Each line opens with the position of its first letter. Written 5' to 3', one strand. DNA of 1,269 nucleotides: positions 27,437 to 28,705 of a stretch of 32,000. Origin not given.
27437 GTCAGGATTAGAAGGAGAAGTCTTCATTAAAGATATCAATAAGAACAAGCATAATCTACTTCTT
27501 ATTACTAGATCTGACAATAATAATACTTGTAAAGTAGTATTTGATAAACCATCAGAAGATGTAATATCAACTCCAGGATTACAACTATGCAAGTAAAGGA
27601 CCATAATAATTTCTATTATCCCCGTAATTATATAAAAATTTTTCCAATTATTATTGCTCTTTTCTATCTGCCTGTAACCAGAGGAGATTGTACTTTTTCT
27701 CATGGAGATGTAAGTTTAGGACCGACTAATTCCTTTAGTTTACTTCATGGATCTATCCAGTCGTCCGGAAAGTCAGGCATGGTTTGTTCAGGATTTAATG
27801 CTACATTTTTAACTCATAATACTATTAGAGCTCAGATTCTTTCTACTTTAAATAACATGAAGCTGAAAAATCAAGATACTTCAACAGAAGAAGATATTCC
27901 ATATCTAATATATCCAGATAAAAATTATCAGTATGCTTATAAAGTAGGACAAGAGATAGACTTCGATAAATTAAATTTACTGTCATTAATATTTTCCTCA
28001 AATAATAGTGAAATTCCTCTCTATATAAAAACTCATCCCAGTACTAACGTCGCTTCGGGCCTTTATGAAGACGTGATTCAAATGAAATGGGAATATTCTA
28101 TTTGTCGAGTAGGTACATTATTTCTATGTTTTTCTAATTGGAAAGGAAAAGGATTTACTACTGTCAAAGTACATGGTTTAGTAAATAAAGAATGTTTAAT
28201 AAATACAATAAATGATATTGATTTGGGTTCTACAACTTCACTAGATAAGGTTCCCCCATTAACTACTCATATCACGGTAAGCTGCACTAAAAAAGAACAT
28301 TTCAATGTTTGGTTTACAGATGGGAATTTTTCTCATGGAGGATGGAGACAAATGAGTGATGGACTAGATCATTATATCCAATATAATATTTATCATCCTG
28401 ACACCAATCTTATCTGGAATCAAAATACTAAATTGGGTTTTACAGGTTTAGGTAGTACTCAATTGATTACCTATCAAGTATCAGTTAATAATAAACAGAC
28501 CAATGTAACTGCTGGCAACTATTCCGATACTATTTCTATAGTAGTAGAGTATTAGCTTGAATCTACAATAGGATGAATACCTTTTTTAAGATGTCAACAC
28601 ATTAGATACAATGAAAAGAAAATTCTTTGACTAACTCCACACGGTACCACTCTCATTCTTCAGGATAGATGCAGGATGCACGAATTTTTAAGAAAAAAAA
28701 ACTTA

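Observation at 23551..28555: Apparently intact Csu-like (archaic/sigma-class) chaperone-usher pilus operon in an otherwise eroding symbiont-type genome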

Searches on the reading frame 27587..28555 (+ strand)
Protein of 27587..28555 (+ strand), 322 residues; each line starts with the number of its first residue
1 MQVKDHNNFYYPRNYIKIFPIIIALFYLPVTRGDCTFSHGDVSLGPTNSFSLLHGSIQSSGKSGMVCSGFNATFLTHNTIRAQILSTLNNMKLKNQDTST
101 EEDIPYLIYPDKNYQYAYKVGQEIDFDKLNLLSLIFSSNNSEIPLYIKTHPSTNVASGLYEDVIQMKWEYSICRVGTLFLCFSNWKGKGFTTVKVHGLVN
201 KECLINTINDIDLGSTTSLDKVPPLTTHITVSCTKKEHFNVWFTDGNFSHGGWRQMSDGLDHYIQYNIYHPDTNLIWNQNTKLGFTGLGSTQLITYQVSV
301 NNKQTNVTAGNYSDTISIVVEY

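Call 3: search_protein_families(library=pfam, proteins=[window:27587-28555:+], max_evalue=0.1)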
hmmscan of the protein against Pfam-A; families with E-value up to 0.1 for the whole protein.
window:27587-28555:+ (322 aa): 1 family
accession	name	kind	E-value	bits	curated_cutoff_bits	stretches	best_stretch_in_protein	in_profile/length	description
PF05229.21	SCPU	-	9.1e-33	114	22.4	2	192-318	4-137/138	Spore Coat Protein U domain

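Call 4: search_protein_families(library=ncbifam, proteins=[window:27587-28555:+], max_evalue=0.1)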
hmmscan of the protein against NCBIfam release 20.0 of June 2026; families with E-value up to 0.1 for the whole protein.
window:27587-28555:+ (322 aa): 0 families

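Call 31: find_homologous_proteins(query=window:27587-28552:+, max_evalue=0.001)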
Query window:27587-28552:+ (322 aa): 6 proteins with E <= 0.001 among 772 candidates.
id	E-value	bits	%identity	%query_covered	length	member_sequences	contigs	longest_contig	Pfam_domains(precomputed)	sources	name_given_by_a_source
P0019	1.1e-190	651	88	100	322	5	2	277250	PF05229.22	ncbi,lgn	ncbi:MAG: spore coat U domain-containing protein [Candidatus Dasytiphilus stammeri]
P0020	7.8e-158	543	72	100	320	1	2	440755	PF05229.22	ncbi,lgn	ncbi:MAG: spore coat protein U domain-containing protein [Candidatus Dasytiphilus stammeri]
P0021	1.6e-102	361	52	96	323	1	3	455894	PF05229.22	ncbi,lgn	ncbi:MAG: spore coat protein U domain-containing protein [Candidatus Dasytiphilus stammeri]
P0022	9.0e-102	359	50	96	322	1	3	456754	PF05229.22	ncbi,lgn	ncbi:MAG: spore coat protein U domain-containing protein [Candidatus Dasytiphilus stammeri]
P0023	2.5e-100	354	51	95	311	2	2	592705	PF05229.22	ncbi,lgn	ncbi:MAG: spore coat protein U domain-containing protein [Candidatus Dasytiphilus stammeri]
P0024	2.3e-99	351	50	95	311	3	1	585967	PF05229.22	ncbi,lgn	ncbi:MAG: spore coat protein U domain-containing protein [Candidatus Dasytiphilus stammeri]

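Call 32: find_encoding_contigs(protein=P0021, flank=10000, max_places=1)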
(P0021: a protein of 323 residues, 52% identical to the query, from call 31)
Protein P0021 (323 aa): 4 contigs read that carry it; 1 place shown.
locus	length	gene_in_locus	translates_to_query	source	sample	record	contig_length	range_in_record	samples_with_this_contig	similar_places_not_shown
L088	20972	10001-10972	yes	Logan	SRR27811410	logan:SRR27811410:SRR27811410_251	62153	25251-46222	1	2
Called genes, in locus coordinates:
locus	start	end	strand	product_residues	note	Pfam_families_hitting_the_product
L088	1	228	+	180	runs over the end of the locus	PF00929:RNase_T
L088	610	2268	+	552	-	PF02518:HATPase_c (weak), PF13589:HATPase_c_3, PF01119:DNA_mis_repair, PF08676:MutL_C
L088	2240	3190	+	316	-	PF01745:IPT, PF01715:IPPT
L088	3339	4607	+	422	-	PF01145:Band_7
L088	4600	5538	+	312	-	PF01145:Band_7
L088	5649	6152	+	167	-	PF05229:SCPU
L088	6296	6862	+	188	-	PF05229:SCPU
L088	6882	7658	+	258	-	PF00345:PapD_N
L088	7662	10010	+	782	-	PF00577:Usher, PF13953:PapC_C (weak)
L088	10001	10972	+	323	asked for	PF05229:SCPU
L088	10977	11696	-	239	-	PF03741:TerC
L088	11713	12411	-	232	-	PF02976:MutH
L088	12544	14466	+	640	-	PF01343:Peptidase_S49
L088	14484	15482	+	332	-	PF00044:Gp_dh_N, PF02800:Gp_dh_C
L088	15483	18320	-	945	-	PF00133:tRNA-synt_1, PF09334:tRNA-synt_1g (weak), PF13603:tRNA-synt_1_2 (weak), PF08264:Anticodon_1, PF10458:Val_tRNA-synt_C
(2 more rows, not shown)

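Call 33: find_encoding_contigs(protein=P0022, flank=10000, max_places=1)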
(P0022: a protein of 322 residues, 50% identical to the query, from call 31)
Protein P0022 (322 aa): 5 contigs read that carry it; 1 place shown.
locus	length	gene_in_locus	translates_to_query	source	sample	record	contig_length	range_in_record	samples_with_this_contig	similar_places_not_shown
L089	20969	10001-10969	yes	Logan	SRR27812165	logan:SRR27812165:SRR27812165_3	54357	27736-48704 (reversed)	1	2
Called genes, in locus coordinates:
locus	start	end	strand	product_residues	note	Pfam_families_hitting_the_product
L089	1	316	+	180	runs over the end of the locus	PF00929:RNase_T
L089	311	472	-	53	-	-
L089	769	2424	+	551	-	PF02518:HATPase_c (weak), PF13589:HATPase_c_3, PF01119:DNA_mis_repair, PF08676:MutL_C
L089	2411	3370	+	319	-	PF01745:IPT (weak), PF01715:IPPT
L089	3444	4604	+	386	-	PF01145:Band_7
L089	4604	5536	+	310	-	PF01145:Band_7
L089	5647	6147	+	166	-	PF05229:SCPU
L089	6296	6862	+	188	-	PF05229:SCPU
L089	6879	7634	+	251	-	PF00345:PapD_N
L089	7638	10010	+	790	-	PF00577:Usher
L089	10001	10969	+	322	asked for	PF05229:SCPU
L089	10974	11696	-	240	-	PF03741:TerC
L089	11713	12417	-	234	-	PF02976:MutH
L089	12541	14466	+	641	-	PF01343:Peptidase_S49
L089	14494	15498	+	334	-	PF00044:Gp_dh_N, PF02800:Gp_dh_C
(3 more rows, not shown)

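Call 34: find_encoding_contigs(protein=P0023, flank=10000, max_places=1)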
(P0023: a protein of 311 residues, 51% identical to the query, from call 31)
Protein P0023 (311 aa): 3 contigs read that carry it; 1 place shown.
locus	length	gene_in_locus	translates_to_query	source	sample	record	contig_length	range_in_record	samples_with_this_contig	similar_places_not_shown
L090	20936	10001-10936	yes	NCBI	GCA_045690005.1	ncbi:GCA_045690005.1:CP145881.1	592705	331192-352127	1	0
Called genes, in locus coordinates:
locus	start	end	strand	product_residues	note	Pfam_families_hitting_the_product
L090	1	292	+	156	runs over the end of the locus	PF02367:TsaE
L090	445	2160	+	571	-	PF02518:HATPase_c (weak), PF13589:HATPase_c_3, PF01119:DNA_mis_repair, PF08676:MutL_C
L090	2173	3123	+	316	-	PF01745:IPT (faint), PF01715:IPPT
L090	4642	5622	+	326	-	PF01145:Band_7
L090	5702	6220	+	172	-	PF05229:SCPU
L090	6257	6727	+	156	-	PF05229:SCPU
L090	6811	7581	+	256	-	PF00345:PapD_N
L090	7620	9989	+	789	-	PF00577:Usher, PF13953:PapC_C (weak)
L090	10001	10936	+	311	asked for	PF05229:SCPU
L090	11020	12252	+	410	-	PF00278:Orn_DAP_Arg_deC, PF02784:Orn_Arg_deC_N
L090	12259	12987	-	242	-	PF03741:TerC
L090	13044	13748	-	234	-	PF15515:MvaI_BcnI (weak), PF02976:MutH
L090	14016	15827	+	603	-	PF01343:Peptidase_S49, PF00574:CLP_protease, PF01343:Peptidase_S49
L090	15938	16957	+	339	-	PF00044:Gp_dh_N, PF02800:Gp_dh_C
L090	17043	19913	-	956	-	PF00133:tRNA-synt_1, PF09334:tRNA-synt_1g (weak), PF13603:tRNA-synt_1_2 (weak), PF09334:tRNA-synt_1g (weak), PF08264:Anticodon_1, PF10458:Val_tRNA-synt_C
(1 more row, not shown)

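Call 35: find_encoding_contigs(protein=P0024, flank=10000, max_places=1)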
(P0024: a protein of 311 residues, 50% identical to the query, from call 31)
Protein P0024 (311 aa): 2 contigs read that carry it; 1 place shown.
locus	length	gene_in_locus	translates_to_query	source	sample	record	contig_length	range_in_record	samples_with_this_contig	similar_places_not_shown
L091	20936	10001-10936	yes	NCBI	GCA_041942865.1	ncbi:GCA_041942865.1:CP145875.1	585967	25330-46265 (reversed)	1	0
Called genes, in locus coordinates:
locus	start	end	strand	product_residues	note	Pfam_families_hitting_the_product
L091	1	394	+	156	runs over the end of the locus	PF02367:TsaE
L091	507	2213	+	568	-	PF02518:HATPase_c (weak), PF13589:HATPase_c_3, PF01119:DNA_mis_repair, PF08676:MutL_C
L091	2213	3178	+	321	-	PF01715:IPPT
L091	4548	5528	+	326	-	PF01145:Band_7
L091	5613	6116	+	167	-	PF05229:SCPU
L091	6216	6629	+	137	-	PF05229:SCPU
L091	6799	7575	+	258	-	PF00345:PapD_N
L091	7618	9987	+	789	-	PF00577:Usher, PF13953:PapC_C (weak)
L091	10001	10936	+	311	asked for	PF05229:SCPU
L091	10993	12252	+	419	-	PF00278:Orn_DAP_Arg_deC, PF02784:Orn_Arg_deC_N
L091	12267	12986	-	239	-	PF03741:TerC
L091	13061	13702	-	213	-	PF02976:MutH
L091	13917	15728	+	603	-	PF01343:Peptidase_S49, PF00574:CLP_protease (weak), PF01343:Peptidase_S49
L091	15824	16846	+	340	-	PF00044:Gp_dh_N, PF02800:Gp_dh_C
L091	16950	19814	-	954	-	PF00133:tRNA-synt_1, PF09334:tRNA-synt_1g (weak), PF13603:tRNA-synt_1_2 (weak), PF09334:tRNA-synt_1g, PF08264:Anticodon_1, PF10458:Val_tRNA-synt_C (weak)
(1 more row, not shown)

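Call 40: search_solved_structures(query=window:27587-28552:+, max_evalue=1, show_alignments=2)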
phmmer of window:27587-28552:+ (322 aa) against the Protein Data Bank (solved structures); distinct sequences matched with E-value up to 1: 1.
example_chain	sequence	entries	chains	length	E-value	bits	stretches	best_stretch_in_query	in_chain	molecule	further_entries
6fjy_B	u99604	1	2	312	7.3e-10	41.9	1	40-322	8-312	Protein CsuE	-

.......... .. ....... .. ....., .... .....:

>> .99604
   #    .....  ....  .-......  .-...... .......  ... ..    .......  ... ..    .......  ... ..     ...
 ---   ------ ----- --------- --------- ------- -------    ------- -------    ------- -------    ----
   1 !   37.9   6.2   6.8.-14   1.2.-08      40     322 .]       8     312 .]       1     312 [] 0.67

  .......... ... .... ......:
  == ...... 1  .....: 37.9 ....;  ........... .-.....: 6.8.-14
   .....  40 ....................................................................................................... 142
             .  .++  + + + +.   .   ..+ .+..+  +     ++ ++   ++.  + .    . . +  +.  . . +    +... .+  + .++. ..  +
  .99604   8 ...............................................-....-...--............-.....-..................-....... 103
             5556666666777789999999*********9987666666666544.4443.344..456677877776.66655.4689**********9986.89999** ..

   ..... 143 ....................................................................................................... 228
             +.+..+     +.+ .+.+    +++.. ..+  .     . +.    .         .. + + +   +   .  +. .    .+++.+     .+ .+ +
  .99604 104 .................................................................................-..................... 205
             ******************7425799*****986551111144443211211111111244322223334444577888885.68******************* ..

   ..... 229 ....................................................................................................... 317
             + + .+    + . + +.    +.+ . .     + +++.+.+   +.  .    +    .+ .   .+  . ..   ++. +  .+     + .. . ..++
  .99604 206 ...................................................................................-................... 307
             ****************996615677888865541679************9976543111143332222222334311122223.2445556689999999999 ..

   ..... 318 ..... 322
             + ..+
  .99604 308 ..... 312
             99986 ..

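Call 45: find_homologous_proteins(query=A2, max_evalue=0.00001)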
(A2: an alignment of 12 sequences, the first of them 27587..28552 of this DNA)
Query A2 (12 sequences) (322 aa, profile of the alignment): 13 proteins with E <= 0.00001 among 8000 candidates.
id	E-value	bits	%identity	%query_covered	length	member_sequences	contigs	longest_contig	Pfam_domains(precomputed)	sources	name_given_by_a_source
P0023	5.3e-148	510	51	95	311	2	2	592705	PF05229.22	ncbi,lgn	ncbi:MAG: spore coat protein U domain-containing protein [Candidatus Dasytiphilus stammeri]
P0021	1.2e-146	506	52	96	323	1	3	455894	PF05229.22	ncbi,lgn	ncbi:MAG: spore coat protein U domain-containing protein [Candidatus Dasytiphilus stammeri]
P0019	3.8e-144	498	88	100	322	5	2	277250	PF05229.22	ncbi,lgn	ncbi:MAG: spore coat U domain-containing protein [Candidatus Dasytiphilus stammeri]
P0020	2.5e-142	492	72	100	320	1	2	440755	PF05229.22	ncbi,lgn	ncbi:MAG: spore coat protein U domain-containing protein [Candidatus Dasytiphilus stammeri]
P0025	1.7e-124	433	43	90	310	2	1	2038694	PF05229.22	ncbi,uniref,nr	ncbi:spore coat protein U domain-containing protein [Serratia sp. AKBS12]|uniref:Csu type fimbrial p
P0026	1.2e-109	384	39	86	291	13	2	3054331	PF05229.22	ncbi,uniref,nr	ncbi:Csu type fimbrial protein [Serratia symbiotica]|uniref:Csu type fimbrial protein n=1 Tax=Serrat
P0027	1.9e-93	331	25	81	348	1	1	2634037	PF05229.22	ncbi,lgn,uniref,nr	ncbi:Csu type fimbrial protein [Zophobihabitans entericus]|uniref:Spore coat U domain-containing pro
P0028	7.9e-70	253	32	90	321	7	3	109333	PF05229.22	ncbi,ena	-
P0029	7.6e-55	204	26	90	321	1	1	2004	PF05229.22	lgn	-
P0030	6.6e-54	201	23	81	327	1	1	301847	PF05229.22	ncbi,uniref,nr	ncbi:spore coat U domain-containing protein [Asaia bogorensis]|uniref:Csu type fimbrial protein n=1 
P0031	2.6e-21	94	23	89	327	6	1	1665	PF05229.22,PF00419.27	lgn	-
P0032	9.2e-20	89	23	47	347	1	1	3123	PF05229.22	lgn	-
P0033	1.2e-18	85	25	48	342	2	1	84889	PF05229.22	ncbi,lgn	-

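Call 57: predict_structure(alignment_id=A3)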
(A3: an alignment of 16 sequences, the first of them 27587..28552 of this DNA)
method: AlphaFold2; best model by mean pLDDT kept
length: 322 residues; sequences in the alignment: 16
mean_pLDDT: 81.1   pTM: 0.67
mean pLDDT of the five models: 81.1, 80.0, 79.9, 79.9, 79.5
residues with pLDDT >= 90: 108; 70-90: 148; 50-70: 53; < 50: 13
segments of 3 or more residues with pLDDT < 50: 1-13
pLDDT, mean of each block of 10 residues (from residue 1): 36 52 57 80 90 86 80 65 94 86 90 89 79 59 88 84 94 67 82 94 85 80 88 89 79 86 90 89 90 92 85 88 84
secondary structure, 60 per line:
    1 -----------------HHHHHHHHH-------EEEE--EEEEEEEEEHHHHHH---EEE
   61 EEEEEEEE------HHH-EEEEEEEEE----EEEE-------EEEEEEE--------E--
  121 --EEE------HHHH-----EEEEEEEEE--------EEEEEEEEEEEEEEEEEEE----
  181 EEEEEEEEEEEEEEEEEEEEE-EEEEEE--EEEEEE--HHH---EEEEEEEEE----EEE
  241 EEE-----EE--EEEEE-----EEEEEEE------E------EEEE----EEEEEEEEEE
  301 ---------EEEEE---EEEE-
elements in order: H18-26 E34-37 E40-48 H49-54 E58-68 E79-87 E92-95 E103-109 E123-125 H132-135 E141-149 E158-176 E181-201 E203-208 E211-216 E225-233 E238-243 E253-257 E263-269 E283-286 E291-300 E310-314 E318-321

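Call 60: fold_search(model_id=the predicted structure, library=pdb)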
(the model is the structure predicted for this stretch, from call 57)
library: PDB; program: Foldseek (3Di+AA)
matches with E <= 10: 1297; with E <= 0.001: 75
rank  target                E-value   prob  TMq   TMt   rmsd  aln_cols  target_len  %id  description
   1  6fjy_B                2.9e-18  1.00  0.44  0.48   9.4       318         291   19  Crystal structure of CsuC-CsuE chaperone-tip adhesion subunit pre-assembly complex from archaic chaperone-usher Csu pi (released 2018-05-16)
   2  6fjy_D                2.4e-17  1.00  0.43  0.47   9.7       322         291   19  Crystal structure of CsuC-CsuE chaperone-tip adhesion subunit pre-assembly complex from archaic chaperone-usher Csu pi (released 2018-05-16)
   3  3f84_B                3.2e-10  1.00  0.32  0.33  12.1       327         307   14  Structure of fusion complex of major pilin CfaB and major pilin CfaB of CFA/I pilus from ETEC E. coli (released 2009-08-11)
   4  3rfz_A                5.5e-10  1.00  0.30  0.35  10.8       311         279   12  Crystal structure of the FimD usher bound to its cognate FimC:FimH substrate (released 2011-06-01)
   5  1qun_B                2.7e-09  1.00  0.30  0.34  10.7       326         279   11  X-RAY STRUCTURE OF THE FIMC-FIMH CHAPERONE ADHESIN COMPLEX FROM UROPATHOGENIC E.COLI (released 1999-08-31)
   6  3f84_A                5.7e-09  1.00  0.32  0.33  13.1       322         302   15  Structure of fusion complex of major pilin CfaB and major pilin CfaB of CFA/I pilus from ETEC E. coli (released 2009-08-11)
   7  5jr4_A                8.3e-09  1.00  0.26  0.30  12.9       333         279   12  Crystal structure of FimH A27V/V163A from E. coli UTI89 bound to FimG N-terminal extension (released 2017-02-22)
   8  3f83                  1.9e-08  1.00  0.34  0.24  10.5       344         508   13  Structure of fusion complex of the minor pilin CfaE and major pilin CfaB of CFA/I pili from ETEC E. coli (released 2009-08-11)
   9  5jqi_B                7.3e-08  1.00  0.32  0.36  13.2       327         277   11  Crystal structure of FimH A62S from E. coli UTI89 bound to FimG N-terminal extension (released 2017-02-22)
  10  7szo_H                1.1e-07  1.00  0.32  0.36  13.2       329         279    8  Structure of a bacterial fimbrial tip containing FocH (released 2021-12-29)
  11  3jwn_H                1.6e-07  1.00  0.31  0.35  13.6       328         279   10  Complex of FimC, FimF, FimG and FimH (released 2010-06-16)
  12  5jqi_F                5.4e-07  1.00  0.30  0.34  13.4       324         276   11  Crystal structure of FimH A62S from E. coli UTI89 bound to FimG N-terminal extension (released 2017-02-22)
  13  6fm5                  6.7e-07  1.00  0.37  0.70   3.8       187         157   16  Crystal structure of self-complemented CsuA/B major subunit from archaic chaperone-usher Csu pili of Acinetobacter bauma (released 2018-09-26)
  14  6cd2_B                9.3e-07  1.00  0.40  0.40  11.3       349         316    9  Crystal structure of the PapC usher bound to the chaperone-adhesin PapD-PapG (released 2018-10-03)
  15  7lhg_G                9.3e-07  1.00  0.30  0.31  14.0       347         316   10  Cryo-EM structure of E. coli P pilus tip assembly intermediate PapC-PapD-PapK-PapG in the first conformation (released 2021-08-11)
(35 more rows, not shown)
